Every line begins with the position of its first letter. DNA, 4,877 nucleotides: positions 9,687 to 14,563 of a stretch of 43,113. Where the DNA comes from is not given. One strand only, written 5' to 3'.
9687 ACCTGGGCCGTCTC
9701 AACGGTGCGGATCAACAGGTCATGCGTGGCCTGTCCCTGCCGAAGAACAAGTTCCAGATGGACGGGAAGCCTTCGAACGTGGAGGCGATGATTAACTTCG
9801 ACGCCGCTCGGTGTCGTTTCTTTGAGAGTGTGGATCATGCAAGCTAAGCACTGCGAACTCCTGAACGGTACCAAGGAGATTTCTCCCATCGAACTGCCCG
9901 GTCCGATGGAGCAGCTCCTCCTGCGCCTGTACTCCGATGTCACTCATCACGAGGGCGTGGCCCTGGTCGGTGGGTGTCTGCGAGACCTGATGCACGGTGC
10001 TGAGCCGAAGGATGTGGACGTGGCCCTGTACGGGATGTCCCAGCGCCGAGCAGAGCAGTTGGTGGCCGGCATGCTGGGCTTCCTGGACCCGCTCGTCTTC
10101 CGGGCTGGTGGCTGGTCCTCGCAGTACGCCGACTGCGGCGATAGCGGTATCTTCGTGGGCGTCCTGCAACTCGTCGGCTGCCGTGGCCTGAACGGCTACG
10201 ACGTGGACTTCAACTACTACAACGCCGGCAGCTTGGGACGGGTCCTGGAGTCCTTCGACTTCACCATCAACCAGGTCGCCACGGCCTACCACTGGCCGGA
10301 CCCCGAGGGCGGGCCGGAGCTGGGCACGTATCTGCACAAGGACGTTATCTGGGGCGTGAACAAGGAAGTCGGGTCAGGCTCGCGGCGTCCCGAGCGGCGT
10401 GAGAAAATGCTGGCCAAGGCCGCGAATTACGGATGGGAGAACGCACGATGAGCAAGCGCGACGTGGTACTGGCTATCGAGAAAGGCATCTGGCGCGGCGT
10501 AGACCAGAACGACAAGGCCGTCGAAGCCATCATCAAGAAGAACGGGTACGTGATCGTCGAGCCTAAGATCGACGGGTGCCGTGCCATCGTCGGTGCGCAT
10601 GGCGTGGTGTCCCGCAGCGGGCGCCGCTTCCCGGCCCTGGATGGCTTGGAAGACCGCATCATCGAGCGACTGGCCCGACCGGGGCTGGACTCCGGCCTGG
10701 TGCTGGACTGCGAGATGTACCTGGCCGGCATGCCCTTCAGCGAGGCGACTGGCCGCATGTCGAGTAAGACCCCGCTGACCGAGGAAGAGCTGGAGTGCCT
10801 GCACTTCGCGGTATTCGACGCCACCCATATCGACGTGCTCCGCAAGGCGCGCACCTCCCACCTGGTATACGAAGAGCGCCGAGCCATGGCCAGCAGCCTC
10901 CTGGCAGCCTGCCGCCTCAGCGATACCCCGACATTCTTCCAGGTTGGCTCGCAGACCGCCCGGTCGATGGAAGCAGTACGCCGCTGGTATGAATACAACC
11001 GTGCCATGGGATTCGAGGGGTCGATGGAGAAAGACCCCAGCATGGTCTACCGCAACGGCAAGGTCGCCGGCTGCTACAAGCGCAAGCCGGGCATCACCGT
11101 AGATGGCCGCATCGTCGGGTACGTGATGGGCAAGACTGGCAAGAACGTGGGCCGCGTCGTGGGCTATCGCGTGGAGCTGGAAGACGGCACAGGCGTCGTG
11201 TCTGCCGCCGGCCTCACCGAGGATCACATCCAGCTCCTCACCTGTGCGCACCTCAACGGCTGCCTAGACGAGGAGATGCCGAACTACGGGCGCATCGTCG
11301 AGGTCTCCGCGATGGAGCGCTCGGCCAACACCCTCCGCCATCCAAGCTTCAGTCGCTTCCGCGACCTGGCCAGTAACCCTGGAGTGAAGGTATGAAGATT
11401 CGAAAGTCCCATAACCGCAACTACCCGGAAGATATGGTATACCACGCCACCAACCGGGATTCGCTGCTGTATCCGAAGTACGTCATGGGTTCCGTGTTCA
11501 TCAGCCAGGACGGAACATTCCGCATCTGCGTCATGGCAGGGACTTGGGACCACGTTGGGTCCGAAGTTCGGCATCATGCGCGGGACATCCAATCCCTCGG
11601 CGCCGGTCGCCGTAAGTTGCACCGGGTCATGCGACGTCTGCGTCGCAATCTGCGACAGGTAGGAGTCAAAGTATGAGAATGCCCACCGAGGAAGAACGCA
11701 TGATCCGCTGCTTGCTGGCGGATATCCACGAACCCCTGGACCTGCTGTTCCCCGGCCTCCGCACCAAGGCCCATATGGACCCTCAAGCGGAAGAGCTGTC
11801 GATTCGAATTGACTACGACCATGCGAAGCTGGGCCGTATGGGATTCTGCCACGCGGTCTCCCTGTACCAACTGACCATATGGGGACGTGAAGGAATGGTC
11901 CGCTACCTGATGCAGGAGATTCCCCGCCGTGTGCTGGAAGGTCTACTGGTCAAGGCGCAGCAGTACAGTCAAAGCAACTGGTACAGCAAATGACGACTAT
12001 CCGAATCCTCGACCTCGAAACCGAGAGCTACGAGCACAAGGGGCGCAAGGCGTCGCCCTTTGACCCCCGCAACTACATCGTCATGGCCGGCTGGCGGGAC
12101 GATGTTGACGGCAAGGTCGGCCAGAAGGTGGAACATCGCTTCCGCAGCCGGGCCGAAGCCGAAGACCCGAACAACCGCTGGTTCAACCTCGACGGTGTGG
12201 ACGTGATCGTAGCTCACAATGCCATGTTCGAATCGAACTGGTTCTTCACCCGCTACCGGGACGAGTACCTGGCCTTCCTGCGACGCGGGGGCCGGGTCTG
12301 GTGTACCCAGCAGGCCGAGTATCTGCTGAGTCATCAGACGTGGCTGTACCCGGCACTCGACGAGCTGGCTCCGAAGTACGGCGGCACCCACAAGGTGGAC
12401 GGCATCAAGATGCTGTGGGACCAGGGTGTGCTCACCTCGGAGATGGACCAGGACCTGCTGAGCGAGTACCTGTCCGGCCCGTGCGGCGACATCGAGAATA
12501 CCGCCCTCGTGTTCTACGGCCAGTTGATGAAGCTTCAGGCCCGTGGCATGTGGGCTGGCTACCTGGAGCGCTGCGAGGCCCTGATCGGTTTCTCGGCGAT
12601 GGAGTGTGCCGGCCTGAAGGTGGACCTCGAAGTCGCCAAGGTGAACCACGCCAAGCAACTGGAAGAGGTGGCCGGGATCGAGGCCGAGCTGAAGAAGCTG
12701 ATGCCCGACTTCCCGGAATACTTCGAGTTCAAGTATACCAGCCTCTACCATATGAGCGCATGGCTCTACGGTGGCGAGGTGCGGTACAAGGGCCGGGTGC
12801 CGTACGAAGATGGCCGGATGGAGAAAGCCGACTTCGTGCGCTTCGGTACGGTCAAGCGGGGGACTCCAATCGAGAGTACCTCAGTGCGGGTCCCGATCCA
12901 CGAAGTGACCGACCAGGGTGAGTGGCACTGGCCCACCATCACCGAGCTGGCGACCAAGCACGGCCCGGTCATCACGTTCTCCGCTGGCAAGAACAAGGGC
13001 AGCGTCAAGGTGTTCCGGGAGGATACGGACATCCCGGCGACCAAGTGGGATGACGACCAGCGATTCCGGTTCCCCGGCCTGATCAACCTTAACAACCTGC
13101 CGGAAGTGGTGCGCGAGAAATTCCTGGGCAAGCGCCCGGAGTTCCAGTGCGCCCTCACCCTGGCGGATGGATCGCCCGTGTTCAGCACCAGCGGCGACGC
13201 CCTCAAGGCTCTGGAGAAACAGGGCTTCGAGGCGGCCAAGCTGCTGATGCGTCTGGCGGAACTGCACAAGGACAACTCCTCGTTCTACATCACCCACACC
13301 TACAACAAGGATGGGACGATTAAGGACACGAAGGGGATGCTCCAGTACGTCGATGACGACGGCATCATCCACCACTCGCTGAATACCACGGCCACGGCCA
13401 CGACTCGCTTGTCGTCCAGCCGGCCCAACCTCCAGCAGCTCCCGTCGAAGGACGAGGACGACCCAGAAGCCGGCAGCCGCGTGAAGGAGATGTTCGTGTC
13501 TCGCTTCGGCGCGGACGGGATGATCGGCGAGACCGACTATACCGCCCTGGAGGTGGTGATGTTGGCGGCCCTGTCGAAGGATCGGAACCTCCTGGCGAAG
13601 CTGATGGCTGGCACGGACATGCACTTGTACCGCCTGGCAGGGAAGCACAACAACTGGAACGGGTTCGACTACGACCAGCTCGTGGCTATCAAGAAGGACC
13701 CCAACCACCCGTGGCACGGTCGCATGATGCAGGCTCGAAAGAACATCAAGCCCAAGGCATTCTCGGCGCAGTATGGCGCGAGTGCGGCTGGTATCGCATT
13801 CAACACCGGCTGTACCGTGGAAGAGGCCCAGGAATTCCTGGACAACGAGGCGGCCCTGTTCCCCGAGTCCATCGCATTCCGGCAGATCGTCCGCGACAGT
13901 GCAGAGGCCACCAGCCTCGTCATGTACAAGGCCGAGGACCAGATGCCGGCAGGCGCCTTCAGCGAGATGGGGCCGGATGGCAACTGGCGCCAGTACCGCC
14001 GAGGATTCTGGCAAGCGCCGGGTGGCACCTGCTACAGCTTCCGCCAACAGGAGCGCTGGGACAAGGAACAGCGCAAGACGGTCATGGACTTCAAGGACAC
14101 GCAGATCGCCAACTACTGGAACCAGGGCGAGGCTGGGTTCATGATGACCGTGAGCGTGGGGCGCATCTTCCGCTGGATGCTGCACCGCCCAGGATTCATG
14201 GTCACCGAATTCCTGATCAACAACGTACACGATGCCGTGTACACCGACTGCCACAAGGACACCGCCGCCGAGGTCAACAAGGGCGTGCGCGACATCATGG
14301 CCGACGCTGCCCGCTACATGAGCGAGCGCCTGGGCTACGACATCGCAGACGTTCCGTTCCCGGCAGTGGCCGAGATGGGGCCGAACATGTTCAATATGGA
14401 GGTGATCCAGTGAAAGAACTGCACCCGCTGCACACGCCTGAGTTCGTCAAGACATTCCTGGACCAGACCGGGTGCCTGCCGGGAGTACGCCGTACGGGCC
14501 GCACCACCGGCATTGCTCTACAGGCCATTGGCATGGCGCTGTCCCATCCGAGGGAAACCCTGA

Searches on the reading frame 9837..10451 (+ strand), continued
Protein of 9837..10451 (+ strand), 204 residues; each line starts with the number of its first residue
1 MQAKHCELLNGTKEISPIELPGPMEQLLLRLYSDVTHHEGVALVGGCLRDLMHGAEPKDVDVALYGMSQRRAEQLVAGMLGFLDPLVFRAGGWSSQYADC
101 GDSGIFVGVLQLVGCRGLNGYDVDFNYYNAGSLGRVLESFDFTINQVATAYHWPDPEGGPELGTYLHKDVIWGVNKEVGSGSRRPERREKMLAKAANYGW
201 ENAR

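Call 105: search_dna_similar(query=L002:4929-5468:+, collection=phages, mode=protein, max_rows=60, rows=spread, max_evalue=0.001)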
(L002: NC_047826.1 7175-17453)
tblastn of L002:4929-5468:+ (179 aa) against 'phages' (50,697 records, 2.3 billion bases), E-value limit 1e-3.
Records with a match: 215; places in all: 215; records where one place covers at least 80% of the query: 115.
Best place of each record, by identity: >=99% 25; 95-99% 8; 90-95% 5; 80-90% 40; 60-80% 1; <60% 136.
By first word of the organism name: Pseudomonas 142; Dickeya 16; Escherichia 15; Pectobacterium 12; Klebsiella 7; Yersinia 4; Pantoea 3; Erwinia 2; Kosakonia 2; Delftia 2; and 7 more.
By host as written in the record: Pseudomonas putida KT2440 and Paw85 25; - 17; Pseudomonas fluorescens 15; Pseudomonas putida 9; Pseudomonas sp. 9; Escherichia coli K-12 MG1655 8; Pseudomonas syringae pv. Tomato 99TK 7; Dickeya solani DSM28711 7; and 72 more.
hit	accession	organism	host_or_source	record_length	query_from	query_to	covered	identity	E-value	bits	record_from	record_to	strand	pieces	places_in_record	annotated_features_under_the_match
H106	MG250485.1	Pseudomonas phage Pf1 ERZ-2017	Pseudomonas fluorescens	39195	1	179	100%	100.0%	2e-106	339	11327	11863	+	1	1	hypothetical protein | putative primase/helicase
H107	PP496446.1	Pseudomonas phage vB_PpuP-Luke-2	Pseudomonas putida KT2440 and Paw85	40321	1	179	100%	100.0%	2e-106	339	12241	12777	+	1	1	nucleotidyltransferase | DNA primase/helicase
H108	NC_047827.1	Pseudomonas phage KNP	Pseudomonas fluorescens group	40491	1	179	100%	100.0%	2e-106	339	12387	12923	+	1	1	nucleotidyltransferase | DNA primase/helicase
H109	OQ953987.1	Pseudomonas phage phiPstEGF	Pseudomonas syringae pv. tomato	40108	1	179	100%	99.4%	6e-106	337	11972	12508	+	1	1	hypothetical protein | primase/helicase protein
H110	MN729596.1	Pseudomonas phage CHF7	Pseudomonas syringae pv. actinidiae Psa ...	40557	1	179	100%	99.4%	6e-106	337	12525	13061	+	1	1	hypothetical protein | primase/helicase protein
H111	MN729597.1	Pseudomonas phage CHF19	Pseudomonas syringae pv. actinidiae Psa ...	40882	1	179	100%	99.4%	6e-106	337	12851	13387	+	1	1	hypothetical protein | primase/helicase protein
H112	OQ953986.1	Pseudomonas phage phiPstE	Pseudomonas syringae pv. tomato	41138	1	179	100%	99.4%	6e-106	337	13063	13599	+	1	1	hypothetical protein | primase/helicase protein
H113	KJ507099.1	Pseudomonas phage phiPSA2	Pseudomonas syringae pv. actinidiae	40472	1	179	100%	98.9%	2e-105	336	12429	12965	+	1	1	promoter | hypothetical protein | putative primase/helicase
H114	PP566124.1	Dickeya phage BIM BV-99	Dickeya dadantii BIM B-921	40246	1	179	100%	98.3%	1e-103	331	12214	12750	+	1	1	nucleotidyltransferase | DNA primase/helicase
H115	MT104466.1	Pseudomonas phage MR2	-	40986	1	178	99%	93.4%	1e-99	320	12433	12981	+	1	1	putative polymerase | putative primase/helicase protein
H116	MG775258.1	Pseudomonas phage Henninger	Pseudomonas sp. CTX2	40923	1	178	99%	90.2%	3e-95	307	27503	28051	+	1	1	polymerase | primase/helicase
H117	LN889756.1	Pseudomonas phage shl2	-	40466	1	179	100%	89.1%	3e-95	307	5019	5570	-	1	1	pcnB: Poly(A) polymerase I | replicative DNA helicase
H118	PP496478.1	Pseudomonas phage vB_PpuP-Pori-3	Pseudomonas putida KT2440 and Paw85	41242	1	179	100%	88.6%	4e-96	310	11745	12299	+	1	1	nucleotidyltransferase | DNA primase/helicase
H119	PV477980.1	Pseudomonas phage Laces98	Pseudomonas putida ISAT203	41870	1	179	100%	87.8%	2e-90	293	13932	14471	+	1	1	tRNA nucleotidyltransferase | DNA primase/helicase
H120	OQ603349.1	Pseudomonas phage Ep007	Pseudomonas sp. F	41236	1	179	100%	85.9%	5e-91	295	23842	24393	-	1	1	record has no annotation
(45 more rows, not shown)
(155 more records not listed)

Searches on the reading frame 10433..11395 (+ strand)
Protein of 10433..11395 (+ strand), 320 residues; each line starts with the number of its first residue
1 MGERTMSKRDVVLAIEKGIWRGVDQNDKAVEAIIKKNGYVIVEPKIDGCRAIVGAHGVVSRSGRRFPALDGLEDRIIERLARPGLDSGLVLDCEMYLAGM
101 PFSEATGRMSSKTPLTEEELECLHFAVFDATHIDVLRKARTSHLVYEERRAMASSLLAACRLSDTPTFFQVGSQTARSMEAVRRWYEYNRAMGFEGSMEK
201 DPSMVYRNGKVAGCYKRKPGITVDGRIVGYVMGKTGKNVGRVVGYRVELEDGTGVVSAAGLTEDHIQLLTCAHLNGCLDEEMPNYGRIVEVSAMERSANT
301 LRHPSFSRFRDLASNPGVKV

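Call 4: search_protein_families(library=pfam, proteins=[window:10433-11395:+], max_evalue=1)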
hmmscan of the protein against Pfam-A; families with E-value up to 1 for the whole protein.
window:10433-11395:+ (320 aa): 3 families
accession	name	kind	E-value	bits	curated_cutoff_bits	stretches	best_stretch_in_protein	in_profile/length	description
PF01068.26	DNA_ligase_A_M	-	2.4e-14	54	26.2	1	28-218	8-204/204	ATP dependent DNA ligase domain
PF09414.15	RNA_ligase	-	0.0023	18.5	27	1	39-173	2-130/171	RNA ligase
PF17879.7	DNA_ligase_C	-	0.0026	18.2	25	1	222-259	4-41/109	DNA ligase C-terminal domain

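Call 5: search_protein_families(library=phrogs, proteins=[window:10433-11395:+], max_evalue=0.1)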
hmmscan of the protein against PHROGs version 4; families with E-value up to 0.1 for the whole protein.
window:10433-11395:+ (320 aa): 2 families
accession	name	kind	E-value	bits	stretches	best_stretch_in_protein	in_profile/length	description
phrog_114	-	DNA, RNA and nucleotide metabolism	4.8e-75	254.4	1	21-319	225-507/634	ATP-dependent DNA ligase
phrog_30362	-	DNA, RNA and nucleotide metabolism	6.1e-75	251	1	179-320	1-144/144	DNA ligase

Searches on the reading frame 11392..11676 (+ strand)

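Call 4: search_protein_families(library=pfam, proteins=[window:11392-11676:+], max_evalue=1)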
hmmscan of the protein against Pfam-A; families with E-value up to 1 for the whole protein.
window:11392-11676:+ (94 aa): 0 families

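Call 5: search_protein_families(library=phrogs, proteins=[window:11392-11676:+], max_evalue=0.1)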
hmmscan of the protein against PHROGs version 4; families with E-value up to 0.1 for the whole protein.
window:11392-11676:+ (94 aa): 1 family
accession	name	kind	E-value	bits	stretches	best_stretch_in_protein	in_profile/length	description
phrog_19207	-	unknown function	1.6e-66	221.5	1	1-94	1-94/94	-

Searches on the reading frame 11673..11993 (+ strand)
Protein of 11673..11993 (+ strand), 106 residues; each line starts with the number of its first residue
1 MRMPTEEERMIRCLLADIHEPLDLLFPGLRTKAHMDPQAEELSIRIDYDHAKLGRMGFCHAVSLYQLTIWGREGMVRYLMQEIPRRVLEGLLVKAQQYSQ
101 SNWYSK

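Call 4: search_protein_families(library=pfam, proteins=[window:11673-11993:+], max_evalue=1)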
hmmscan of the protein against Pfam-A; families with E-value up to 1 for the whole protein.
window:11673-11993:+ (106 aa): 1 family
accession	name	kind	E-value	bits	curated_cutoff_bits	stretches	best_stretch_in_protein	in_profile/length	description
PF25163.1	UBA_RNF31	-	0.003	17.6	27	1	59-87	17-45/57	E3 ubiquitin-protein ligase RNF31, UBA domain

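Call 5: search_protein_families(library=phrogs, proteins=[window:11673-11993:+], max_evalue=0.1)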
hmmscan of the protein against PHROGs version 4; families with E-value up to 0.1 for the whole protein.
window:11673-11993:+ (106 aa): 1 family
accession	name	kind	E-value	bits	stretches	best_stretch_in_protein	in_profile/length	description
phrog_7292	-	unknown function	6.1e-61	204.7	1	1-106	1-110/110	-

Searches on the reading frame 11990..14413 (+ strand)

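Call 4: search_protein_families(library=pfam, proteins=[window:11990-14413:+], max_evalue=1)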
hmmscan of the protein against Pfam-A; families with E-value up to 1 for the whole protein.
window:11990-14413:+ (807 aa): 1 family
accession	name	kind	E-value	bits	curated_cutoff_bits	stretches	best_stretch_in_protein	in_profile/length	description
PF00476.26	DNA_pol_A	-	5.8e-31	108.2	34.3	1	398-798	58-377/381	DNA polymerase family A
